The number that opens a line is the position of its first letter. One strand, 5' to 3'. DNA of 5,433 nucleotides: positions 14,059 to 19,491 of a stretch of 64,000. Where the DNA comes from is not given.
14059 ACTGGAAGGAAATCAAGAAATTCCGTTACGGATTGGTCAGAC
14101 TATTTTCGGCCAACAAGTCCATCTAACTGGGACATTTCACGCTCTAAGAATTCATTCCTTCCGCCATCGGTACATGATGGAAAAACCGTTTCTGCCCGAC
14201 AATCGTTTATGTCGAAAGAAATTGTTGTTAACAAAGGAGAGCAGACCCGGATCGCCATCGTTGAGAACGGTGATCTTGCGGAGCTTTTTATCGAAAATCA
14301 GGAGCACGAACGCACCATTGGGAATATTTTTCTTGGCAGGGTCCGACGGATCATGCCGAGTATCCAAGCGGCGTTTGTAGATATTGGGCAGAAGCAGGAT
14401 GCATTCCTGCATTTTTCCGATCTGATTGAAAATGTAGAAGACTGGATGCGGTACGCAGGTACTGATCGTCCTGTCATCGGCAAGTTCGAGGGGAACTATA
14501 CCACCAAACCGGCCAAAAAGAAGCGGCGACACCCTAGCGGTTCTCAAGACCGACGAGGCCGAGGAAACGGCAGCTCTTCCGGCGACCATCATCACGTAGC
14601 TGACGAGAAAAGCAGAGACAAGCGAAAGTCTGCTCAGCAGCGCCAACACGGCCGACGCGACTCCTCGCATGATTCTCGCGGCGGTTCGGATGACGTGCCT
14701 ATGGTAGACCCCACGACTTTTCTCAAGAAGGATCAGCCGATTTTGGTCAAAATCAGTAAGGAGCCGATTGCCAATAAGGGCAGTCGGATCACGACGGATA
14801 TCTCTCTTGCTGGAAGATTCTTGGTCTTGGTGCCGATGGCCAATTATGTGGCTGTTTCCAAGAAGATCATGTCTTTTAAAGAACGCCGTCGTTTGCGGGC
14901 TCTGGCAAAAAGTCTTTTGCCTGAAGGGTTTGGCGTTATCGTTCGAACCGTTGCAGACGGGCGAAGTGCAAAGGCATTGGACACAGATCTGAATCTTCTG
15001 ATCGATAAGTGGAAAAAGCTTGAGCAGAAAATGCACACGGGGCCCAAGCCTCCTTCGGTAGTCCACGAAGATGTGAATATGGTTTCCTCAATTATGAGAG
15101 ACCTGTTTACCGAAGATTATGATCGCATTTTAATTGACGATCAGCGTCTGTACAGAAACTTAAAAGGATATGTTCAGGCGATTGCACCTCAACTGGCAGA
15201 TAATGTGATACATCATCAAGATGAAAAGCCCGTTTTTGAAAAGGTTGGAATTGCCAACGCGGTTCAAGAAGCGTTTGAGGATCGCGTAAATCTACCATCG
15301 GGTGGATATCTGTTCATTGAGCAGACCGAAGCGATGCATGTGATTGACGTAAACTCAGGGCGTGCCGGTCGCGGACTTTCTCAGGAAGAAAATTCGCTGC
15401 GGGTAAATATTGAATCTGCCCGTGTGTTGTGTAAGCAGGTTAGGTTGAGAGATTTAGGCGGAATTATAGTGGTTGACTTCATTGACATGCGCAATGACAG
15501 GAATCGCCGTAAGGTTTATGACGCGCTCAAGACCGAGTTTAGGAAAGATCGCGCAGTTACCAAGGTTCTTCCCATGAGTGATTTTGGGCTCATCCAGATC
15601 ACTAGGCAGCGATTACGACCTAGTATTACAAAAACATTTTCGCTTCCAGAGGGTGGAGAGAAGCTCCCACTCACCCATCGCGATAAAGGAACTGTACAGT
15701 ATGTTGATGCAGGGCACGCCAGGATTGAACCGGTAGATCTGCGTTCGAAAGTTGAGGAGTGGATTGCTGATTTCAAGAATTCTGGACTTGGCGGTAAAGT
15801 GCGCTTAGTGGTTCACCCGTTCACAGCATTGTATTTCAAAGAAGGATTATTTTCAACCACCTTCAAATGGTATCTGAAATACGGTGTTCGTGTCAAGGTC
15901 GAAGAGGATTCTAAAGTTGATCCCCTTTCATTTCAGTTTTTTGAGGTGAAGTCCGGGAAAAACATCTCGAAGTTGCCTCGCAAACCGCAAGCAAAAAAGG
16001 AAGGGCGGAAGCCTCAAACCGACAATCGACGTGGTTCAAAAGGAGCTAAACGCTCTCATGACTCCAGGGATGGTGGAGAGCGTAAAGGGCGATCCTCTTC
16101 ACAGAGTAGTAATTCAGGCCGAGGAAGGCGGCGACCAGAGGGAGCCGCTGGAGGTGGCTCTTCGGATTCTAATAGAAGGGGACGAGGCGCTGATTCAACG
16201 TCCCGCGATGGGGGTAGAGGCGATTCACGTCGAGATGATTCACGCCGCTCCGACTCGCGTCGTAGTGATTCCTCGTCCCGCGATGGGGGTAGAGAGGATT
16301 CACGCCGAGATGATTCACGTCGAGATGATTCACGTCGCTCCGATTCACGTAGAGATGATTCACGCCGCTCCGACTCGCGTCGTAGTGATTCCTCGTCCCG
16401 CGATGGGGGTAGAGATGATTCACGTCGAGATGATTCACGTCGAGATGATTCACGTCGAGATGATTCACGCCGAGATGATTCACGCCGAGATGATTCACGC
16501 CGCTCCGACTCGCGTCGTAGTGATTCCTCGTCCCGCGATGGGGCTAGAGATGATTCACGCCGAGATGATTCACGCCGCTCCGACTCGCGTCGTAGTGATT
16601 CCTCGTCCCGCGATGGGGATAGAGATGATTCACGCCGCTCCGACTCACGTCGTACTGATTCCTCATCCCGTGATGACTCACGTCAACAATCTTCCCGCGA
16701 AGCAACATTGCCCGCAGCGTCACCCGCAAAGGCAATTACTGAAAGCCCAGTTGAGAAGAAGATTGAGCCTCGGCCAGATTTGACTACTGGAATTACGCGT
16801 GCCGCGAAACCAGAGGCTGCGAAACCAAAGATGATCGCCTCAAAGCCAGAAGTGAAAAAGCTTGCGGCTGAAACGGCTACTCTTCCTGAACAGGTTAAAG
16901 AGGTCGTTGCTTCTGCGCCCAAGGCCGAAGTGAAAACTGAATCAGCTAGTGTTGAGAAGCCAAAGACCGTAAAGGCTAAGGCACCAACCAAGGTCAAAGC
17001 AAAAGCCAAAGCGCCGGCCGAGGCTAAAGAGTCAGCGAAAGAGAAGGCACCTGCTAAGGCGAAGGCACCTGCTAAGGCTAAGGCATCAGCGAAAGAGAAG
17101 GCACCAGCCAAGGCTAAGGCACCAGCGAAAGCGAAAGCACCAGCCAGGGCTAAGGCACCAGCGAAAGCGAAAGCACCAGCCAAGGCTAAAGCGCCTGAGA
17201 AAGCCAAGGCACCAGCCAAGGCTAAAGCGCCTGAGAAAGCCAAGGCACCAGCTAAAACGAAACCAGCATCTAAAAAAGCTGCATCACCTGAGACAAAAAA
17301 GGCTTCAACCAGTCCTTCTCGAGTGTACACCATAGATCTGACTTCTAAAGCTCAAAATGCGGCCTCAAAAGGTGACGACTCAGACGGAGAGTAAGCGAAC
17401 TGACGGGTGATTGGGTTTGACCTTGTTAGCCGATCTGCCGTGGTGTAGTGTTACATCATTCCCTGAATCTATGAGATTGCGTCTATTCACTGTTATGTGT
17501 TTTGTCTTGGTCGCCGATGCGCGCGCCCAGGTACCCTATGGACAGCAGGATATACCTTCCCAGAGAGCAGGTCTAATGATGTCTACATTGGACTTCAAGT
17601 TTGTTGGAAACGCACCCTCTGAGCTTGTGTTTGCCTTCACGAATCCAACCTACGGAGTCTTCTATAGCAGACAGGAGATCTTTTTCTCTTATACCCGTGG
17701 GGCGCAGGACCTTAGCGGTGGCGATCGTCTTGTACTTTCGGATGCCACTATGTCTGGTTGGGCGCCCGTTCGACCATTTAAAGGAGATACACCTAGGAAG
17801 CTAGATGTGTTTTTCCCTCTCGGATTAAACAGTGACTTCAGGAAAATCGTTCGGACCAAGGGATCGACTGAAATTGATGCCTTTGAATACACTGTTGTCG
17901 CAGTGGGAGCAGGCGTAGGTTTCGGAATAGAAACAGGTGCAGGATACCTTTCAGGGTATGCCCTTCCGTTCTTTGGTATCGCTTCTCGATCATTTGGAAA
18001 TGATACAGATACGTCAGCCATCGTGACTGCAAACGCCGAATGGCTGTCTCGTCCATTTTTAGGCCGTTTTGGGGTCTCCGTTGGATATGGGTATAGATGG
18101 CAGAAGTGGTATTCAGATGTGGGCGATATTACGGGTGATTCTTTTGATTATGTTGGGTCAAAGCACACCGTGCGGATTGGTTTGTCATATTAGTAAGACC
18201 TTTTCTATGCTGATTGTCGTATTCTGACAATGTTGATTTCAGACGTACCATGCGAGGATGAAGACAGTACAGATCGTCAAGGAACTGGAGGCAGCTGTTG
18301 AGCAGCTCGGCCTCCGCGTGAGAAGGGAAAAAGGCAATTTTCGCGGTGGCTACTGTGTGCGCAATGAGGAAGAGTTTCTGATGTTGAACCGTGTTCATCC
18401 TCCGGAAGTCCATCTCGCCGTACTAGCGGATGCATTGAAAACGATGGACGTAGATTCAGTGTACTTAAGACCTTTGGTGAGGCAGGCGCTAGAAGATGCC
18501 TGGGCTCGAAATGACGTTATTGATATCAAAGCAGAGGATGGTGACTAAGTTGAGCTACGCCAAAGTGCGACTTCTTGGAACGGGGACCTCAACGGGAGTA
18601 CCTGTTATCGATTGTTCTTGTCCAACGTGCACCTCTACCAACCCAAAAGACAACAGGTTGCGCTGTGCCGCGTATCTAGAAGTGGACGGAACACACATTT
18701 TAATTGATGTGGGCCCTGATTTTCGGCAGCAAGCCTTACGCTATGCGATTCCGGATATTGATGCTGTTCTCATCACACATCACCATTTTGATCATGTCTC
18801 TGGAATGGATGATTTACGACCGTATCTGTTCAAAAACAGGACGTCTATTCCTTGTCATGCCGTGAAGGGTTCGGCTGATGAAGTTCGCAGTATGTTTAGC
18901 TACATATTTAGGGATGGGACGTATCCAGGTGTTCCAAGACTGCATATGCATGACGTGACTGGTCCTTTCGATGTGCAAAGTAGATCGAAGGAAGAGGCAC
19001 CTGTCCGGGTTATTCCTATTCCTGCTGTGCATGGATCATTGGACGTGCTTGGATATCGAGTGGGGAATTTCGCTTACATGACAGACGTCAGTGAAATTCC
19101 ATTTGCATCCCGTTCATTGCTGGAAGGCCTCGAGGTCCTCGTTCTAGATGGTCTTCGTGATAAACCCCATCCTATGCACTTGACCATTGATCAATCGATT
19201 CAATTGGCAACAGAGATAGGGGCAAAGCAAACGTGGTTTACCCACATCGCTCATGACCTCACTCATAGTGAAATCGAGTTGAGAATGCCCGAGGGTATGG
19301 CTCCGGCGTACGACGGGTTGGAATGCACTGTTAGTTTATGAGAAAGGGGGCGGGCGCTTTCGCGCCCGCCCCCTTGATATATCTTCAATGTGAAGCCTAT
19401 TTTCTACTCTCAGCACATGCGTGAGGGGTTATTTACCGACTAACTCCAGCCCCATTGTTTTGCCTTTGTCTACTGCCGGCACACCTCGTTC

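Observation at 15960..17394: RNase E/G homolog carries a ~480-aa C-terminal tail made of two opposite low-complexity blocks (RS-like Arg/Asp/Ser repeats, then KAKAPA repeats)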

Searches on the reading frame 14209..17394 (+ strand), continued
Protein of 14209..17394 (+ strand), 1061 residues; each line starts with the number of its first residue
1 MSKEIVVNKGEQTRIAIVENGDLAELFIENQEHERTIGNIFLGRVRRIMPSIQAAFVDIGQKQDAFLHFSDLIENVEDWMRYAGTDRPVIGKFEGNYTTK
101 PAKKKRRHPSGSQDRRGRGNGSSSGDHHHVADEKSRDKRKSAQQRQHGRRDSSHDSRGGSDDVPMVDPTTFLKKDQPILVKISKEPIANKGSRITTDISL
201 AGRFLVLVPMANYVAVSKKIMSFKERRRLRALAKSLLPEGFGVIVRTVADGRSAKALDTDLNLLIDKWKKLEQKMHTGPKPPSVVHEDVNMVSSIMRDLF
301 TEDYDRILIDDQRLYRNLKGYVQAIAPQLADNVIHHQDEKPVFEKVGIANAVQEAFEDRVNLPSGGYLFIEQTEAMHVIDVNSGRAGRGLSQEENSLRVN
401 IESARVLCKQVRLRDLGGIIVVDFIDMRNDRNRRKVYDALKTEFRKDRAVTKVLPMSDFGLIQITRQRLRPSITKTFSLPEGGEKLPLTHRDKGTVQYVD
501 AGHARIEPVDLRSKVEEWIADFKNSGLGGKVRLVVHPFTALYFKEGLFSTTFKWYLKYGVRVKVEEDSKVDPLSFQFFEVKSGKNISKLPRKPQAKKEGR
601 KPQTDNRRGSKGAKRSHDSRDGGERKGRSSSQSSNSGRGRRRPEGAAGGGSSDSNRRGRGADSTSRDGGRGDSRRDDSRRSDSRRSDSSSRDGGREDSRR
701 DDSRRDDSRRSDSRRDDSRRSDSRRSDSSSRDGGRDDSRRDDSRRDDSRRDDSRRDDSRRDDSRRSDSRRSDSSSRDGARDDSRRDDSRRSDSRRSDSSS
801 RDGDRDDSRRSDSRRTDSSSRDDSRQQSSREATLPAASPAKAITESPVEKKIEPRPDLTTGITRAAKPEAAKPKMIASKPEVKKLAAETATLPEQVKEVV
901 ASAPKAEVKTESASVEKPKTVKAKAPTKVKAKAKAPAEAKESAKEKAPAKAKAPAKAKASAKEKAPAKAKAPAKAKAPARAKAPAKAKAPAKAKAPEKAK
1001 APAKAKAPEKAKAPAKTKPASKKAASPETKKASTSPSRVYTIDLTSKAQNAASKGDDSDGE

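Call 26: find_encoding_contigs(protein=P0001, flank=6000, max_places=4)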
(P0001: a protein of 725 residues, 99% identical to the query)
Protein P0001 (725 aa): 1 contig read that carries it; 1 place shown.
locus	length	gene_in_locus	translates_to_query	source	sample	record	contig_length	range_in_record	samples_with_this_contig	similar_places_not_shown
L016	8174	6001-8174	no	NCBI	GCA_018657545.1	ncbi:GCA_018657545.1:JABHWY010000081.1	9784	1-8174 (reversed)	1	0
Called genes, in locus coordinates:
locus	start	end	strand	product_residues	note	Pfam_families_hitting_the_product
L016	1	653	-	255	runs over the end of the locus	-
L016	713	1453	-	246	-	PF13085:Fer2_3, PF13187:Fer4_9 (faint), PF00037:Fer4 (weak), PF12797:Fer4_2 (weak), PF12837:Fer4_6 (weak), PF13237:Fer4_10, PF12838:Fer4_7, PF13183:Fer4_8, +1 more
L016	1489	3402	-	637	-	PF00890:FAD_binding_2, PF02910:Succ_DH_flav_C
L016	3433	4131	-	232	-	PF01127:Sdh_cyt (weak)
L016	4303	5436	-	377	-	PF00285:Citrate_synt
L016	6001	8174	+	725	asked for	PF10150:RNase_E_G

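Call 43: predict_structure(alignment_id=A1)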
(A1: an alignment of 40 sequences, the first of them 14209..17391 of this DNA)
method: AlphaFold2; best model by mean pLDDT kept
length: 1061 residues; sequences in the alignment: 40
mean_pLDDT: 51.4   pTM: 0.35
mean pLDDT of the five models: 51.4, 51.0, 50.0, 48.6, 46.3
residues with pLDDT >= 90: 101; 70-90: 188; 50-70: 130; < 50: 642
segments of 3 or more residues with pLDDT < 50: 35-37, 98-164, 186-220, 236-250, 252-261, 468-504, 594-965, 967-1061
pLDDT, mean of each block of 10 residues (from residue 1): 84 85 78 53 74 72 65 65 62 52 42 35 31 46 42 34 58 75 50 32 34 43 60 50 43 45 53 51 52 65 83 87 80 91 89 81 86 79 75 88 88 68 90 93 78 83 67 36 32 30 61 92 87 94 84 92 93 90 86 46 33 32 32 32 29 33 33 32 33 31 33 31 34 29 31 33 34 32 33 34 34 33 36 36 36 36 36 35 33 32 29 32 32 30 35 33 33 30 32 30 32 30 28 31 32 33 32
secondary structure, 60 per line:
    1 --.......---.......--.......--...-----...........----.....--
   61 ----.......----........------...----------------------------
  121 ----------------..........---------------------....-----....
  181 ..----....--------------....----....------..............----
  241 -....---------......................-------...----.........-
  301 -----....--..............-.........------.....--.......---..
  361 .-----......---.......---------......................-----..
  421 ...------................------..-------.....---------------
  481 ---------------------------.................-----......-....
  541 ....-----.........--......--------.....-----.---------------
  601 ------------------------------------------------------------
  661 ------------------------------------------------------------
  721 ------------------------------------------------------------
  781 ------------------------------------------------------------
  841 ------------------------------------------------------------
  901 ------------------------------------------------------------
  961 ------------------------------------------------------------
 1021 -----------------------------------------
elements in order (helices of 4 or more, strands of 3 or more residues): E3-9 E13-19 E22-28 E39-49 E54-58 E65-68 H76-83 H137-146 H168-171 E177-182 H187-190 E205-208 E213-216 H223-236 E242-245 H255-276 E284-286 H291-299 E306-309 H312-325 H327-332 E333-335 H342-346 H349-355 E359-361 E367-372 E376-382 H392-413 E419-423 H430-445 E461-465 H508-524 E530-535 H537-544 H550-558 E561-566 E575-579

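Call 47: search_protein_families(library=ncbifam, proteins=[window:14209-17391:+], max_evalue=0.001)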
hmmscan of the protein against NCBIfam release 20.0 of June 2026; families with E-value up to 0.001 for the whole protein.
window:14209-17391:+ (1061 aa): 6 families
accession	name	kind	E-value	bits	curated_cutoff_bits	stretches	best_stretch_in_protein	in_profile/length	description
TIGR00757.1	RNaseEG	subfamily_domain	9.4e-132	439.8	325.95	1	13-478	2-391/415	Rne/Rng family ribonuclease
NF008689.0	PRK11712.1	equivalog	2.6e-95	319.7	594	2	168-476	93-400/489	ribonuclease G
NF052586.1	RnaseECyano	equivalog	3.4e-77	260.3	900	2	170-477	84-393/619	ribonuclease E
NF008074.0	PRK10811.1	equivalog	1.9e-74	251.1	908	2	171-474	93-397/1068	ribonuclease E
NF052588.1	RnaseEMycob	equivalog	1.6e-68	231.4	1400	2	172-478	416-734/945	ribonuclease E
NF040676.1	wall_bind_EntB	exception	8.9e-06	24.5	780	1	867-1045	228-399/490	cell wall-binding protein EntB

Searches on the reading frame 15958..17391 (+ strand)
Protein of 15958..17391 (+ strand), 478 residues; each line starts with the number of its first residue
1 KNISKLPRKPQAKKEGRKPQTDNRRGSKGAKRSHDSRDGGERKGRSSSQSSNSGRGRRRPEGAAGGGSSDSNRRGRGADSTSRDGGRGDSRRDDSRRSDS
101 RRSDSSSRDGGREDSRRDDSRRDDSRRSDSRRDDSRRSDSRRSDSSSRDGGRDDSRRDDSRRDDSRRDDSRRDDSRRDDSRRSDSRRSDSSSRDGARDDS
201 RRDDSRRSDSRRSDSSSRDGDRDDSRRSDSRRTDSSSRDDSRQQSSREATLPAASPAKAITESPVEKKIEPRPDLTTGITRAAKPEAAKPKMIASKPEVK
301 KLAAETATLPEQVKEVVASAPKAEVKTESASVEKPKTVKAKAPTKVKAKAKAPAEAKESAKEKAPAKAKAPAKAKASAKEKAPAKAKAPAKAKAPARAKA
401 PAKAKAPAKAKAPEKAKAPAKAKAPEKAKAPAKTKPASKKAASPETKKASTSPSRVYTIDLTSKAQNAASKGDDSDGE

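Call 41: find_homologous_proteins(query=window:15958-17391:+, max_evalue=0.001)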
Query window:15958-17391:+ (478 aa): 11 proteins with E <= 0.001 among 8000 candidates.
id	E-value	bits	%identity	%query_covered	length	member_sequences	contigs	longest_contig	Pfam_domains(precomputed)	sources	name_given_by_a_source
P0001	2.2e-59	220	98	30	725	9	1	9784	PF10150.15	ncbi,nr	ncbi:MAG: Rne/Rng family ribonuclease, partial [Bacteroidetes Order II. Incertae sedis bacterium]|nr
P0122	1.1e-10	60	62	19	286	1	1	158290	-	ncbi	ncbi:MAG: hypothetical protein WA705_04185 [Candidatus Ozemobacteraceae bacterium]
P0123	2.3e-9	55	25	14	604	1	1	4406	PF00702.33,PF01553.27,PF12710.14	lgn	-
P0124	6.8e-7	47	52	7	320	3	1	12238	-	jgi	-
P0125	2.4e-5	42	52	6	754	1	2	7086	PF13847.13,PF13649.13,PF07498.19,PF02389.21,PF08241.19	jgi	jgi:SAM-dependent methyltransferase/regulator of replication initiation timing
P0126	3.8e-5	42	-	-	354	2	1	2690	-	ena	-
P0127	4.6e-5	41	57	7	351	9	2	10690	-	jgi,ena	jgi:chemotaxis protein histidine kinase CheA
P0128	8.5e-5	40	-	-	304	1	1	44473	PF00573.28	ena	-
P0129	1.2e-4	40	-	-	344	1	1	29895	PF06877.17,PF05117.18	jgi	jgi:hypothetical protein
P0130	4.5e-4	38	67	10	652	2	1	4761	-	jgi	-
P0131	9.6e-4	37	44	17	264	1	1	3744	-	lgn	-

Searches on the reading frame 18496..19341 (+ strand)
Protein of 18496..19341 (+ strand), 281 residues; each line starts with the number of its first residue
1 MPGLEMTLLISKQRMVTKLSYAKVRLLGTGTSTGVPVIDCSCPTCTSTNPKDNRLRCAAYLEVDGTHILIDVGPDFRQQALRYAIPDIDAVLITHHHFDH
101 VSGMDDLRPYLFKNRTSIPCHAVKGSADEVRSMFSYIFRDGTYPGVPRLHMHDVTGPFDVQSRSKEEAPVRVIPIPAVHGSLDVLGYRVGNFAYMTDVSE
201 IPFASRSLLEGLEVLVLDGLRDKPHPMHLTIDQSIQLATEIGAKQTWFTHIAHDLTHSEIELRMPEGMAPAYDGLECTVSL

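Call 15: search_protein_families(library=pfam, proteins=[window:18496-19341:+], max_evalue=0.0001)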
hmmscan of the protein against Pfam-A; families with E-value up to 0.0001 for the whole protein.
window:18496-19341:+ (281 aa): 2 families
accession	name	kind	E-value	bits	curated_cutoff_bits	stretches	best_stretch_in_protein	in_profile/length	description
PF12706.13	Lactamase_B_2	-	1.8e-36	126.1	27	1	66-251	1-200/200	Beta-lactamase superfamily domain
PF00753.33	Lactamase_B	-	2.3e-14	54.2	22.7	1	60-202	9-154/196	Metallo-beta-lactamase superfamily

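Call 77: search_protein_families(library=ncbifam, proteins=[window:18496-19341:+], max_evalue=0.00001)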
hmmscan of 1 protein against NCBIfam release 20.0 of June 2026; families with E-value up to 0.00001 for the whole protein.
window:18496-19341:+ (281 aa): 7 families
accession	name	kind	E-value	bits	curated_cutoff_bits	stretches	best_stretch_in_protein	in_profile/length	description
NF038231.1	MBL_Geo_Pelo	equivalog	5.8e-87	291.4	360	1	24-277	2-249/250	GPMC system MBL fold metallohydrolase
NF002553.0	PRK02113.1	equivalog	1.4e-78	263.8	386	1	23-278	2-251/252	MBL fold metallo-hydrolase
TIGR03307.1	PhnP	equivalog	8.4e-27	94.1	272.25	1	24-276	3-248/249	phosphonate metabolism protein PhnP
TIGR02651.1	RNase_Z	equivalog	3.1e-14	52.7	292.95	1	45-189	7-147/302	ribonuclease Z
NF000801.0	PRK00055.1-3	equivalog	3.4e-11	42.8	252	1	45-105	9-71/307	ribonuclease Z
NF002558.0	PRK02126.1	subfamily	6.9e-08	31.8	315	1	64-131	26-91/345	ribonuclease Z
TIGR02108.2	PQQ_syn_pqqB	equivalog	1.8e-06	27.6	245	1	23-109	1-100/298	pyrroloquinoline quinone biosynthesis protein PqqB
